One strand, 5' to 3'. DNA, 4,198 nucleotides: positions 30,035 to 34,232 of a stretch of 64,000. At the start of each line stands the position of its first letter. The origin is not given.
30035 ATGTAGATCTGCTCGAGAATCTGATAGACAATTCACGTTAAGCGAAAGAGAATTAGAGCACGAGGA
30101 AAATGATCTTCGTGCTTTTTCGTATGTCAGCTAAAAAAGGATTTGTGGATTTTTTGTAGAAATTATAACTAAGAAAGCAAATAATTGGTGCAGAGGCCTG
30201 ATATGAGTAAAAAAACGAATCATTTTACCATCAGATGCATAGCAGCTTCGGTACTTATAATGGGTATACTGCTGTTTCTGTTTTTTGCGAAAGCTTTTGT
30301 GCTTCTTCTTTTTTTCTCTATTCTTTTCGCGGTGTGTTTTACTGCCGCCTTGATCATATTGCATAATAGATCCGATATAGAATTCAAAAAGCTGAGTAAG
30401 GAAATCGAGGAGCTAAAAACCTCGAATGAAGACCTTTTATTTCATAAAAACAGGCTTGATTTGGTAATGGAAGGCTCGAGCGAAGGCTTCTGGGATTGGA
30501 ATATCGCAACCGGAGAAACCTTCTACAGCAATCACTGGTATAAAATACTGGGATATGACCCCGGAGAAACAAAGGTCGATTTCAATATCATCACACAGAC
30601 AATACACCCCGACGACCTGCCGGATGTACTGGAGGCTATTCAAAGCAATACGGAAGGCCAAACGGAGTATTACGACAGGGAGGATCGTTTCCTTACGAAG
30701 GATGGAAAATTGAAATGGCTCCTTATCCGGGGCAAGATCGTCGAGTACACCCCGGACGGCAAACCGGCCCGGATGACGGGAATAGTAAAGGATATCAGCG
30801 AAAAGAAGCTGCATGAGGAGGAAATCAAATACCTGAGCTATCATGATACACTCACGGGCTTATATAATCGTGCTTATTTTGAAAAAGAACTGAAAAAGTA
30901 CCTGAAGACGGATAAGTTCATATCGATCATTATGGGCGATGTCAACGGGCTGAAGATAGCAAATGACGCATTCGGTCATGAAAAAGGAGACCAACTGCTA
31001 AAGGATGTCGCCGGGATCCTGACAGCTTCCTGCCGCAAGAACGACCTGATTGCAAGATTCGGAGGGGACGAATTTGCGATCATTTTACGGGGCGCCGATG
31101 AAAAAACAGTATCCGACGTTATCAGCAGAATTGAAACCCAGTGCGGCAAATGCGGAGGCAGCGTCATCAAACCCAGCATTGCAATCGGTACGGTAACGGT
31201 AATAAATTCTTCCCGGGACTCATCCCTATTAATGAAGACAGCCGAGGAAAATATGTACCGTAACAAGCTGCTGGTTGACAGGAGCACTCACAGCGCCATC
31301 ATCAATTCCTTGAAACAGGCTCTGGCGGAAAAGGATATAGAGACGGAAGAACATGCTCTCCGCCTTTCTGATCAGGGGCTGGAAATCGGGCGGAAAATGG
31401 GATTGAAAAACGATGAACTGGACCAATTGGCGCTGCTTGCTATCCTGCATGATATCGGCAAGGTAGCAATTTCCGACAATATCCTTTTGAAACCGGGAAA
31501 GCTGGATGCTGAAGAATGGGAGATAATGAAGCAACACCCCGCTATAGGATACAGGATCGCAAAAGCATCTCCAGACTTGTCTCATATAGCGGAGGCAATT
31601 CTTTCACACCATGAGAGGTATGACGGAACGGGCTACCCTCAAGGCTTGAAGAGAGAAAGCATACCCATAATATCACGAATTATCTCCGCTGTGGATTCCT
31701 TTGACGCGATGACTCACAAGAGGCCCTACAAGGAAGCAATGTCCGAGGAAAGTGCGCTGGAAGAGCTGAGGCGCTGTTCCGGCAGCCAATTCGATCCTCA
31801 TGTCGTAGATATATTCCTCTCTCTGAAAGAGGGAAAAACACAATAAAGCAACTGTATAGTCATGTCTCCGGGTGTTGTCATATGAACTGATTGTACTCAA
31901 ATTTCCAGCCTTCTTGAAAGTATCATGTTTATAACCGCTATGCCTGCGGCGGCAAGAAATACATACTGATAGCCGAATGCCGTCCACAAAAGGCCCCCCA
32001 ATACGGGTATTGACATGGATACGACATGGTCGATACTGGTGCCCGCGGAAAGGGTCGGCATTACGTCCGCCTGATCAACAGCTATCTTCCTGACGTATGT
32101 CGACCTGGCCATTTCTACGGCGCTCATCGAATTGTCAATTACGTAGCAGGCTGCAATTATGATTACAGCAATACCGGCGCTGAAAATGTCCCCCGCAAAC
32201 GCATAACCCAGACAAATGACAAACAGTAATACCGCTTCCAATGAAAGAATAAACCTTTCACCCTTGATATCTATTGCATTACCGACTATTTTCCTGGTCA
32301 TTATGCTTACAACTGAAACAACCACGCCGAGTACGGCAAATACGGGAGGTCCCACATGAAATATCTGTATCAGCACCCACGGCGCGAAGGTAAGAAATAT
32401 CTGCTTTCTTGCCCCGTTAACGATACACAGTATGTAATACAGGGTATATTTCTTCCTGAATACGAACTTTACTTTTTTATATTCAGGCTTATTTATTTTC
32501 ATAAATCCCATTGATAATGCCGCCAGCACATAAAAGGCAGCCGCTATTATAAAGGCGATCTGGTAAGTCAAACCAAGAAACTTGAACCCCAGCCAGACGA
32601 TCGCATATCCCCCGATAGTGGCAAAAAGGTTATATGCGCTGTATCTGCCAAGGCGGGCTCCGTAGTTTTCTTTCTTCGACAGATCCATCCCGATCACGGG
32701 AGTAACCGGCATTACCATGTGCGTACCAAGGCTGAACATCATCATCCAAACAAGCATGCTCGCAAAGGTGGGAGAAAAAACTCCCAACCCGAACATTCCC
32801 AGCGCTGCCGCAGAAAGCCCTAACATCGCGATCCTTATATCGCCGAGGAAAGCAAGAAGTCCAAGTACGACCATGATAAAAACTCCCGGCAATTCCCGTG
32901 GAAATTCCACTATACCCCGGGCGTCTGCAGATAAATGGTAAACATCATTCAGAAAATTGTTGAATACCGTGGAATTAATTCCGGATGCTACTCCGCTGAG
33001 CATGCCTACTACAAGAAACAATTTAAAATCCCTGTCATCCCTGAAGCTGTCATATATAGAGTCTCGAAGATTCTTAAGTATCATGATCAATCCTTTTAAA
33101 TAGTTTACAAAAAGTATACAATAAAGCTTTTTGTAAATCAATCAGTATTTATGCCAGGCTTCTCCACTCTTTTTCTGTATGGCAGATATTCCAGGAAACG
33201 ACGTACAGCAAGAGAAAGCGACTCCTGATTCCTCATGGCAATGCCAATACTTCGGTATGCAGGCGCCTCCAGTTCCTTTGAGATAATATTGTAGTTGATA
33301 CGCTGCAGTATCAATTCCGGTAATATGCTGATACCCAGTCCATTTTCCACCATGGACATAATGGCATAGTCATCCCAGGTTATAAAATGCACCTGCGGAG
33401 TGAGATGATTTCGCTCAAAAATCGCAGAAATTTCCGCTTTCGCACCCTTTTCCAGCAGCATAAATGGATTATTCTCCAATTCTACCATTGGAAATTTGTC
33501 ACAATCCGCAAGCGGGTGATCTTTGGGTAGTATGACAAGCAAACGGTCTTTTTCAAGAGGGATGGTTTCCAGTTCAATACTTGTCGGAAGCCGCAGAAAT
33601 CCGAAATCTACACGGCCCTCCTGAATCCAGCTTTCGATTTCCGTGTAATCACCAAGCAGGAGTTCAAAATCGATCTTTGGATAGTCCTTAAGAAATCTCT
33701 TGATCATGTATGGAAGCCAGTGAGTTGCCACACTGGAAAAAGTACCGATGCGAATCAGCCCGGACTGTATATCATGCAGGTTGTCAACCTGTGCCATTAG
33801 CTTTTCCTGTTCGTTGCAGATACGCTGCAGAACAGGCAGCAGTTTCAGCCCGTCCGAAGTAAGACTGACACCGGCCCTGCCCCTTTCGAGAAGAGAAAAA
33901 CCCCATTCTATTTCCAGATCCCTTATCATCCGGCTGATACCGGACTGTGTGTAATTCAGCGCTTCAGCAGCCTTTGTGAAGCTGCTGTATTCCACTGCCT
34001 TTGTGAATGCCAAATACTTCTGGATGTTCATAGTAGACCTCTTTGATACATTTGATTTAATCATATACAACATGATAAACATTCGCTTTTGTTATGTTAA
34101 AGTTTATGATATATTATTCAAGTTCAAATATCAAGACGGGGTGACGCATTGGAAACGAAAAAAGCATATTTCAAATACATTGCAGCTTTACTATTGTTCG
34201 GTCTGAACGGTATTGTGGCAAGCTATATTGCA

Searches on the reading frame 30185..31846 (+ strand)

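Call 59: search_protein_families(library=pfam, proteins=[window:30185-31846:+], max_evalue=0.001)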
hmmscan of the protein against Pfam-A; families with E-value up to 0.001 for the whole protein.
window:30185-31846:+ (553 aa): 5 families
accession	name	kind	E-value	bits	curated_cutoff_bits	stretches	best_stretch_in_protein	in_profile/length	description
PF13487.12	HD_5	-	3.9e-36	124.8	27.2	1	376-540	3-170/170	HD domain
PF00990.26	GGDEF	-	4.3e-33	114.8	23.8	1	219-361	2-155/161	Diguanylate cyclase, GGDEF domain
PF01966.28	HD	-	1.2e-20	74.3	22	1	388-509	2-116/116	HD domain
PF08447.18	PAS_3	-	3.8e-18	66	25.6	1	112-201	2-89/89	PAS fold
PF13426.13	PAS_9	-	0.0002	22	27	1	113-206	15-103/103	PAS domain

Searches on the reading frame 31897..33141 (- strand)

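Call 60: search_protein_families(library=pfam, proteins=[window:31897-33141:-], max_evalue=0.001)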
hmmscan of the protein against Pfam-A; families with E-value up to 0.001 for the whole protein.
window:31897-33141:- (414 aa): 1 family
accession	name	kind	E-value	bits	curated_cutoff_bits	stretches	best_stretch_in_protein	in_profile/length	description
PF07690.21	MFS_1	-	1.1e-17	64.4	33.4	1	43-342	2-311/347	Major Facilitator Superfamily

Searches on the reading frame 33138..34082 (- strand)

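Call 60: search_protein_families(library=pfam, proteins=[window:33138-34082:-], max_evalue=0.001)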
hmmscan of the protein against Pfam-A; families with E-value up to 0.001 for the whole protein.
window:33138-34082:- (314 aa): 2 families
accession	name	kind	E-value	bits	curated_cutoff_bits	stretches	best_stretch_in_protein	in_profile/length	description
PF03466.25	LysR_substrate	-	2.6e-41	141.7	28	1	106-300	4-204/209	LysR substrate binding domain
PF00126.33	HTH_1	-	5.9e-16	58.6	26.6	1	24-78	5-59/60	Bacterial regulatory helix-turn-helix protein, lysR family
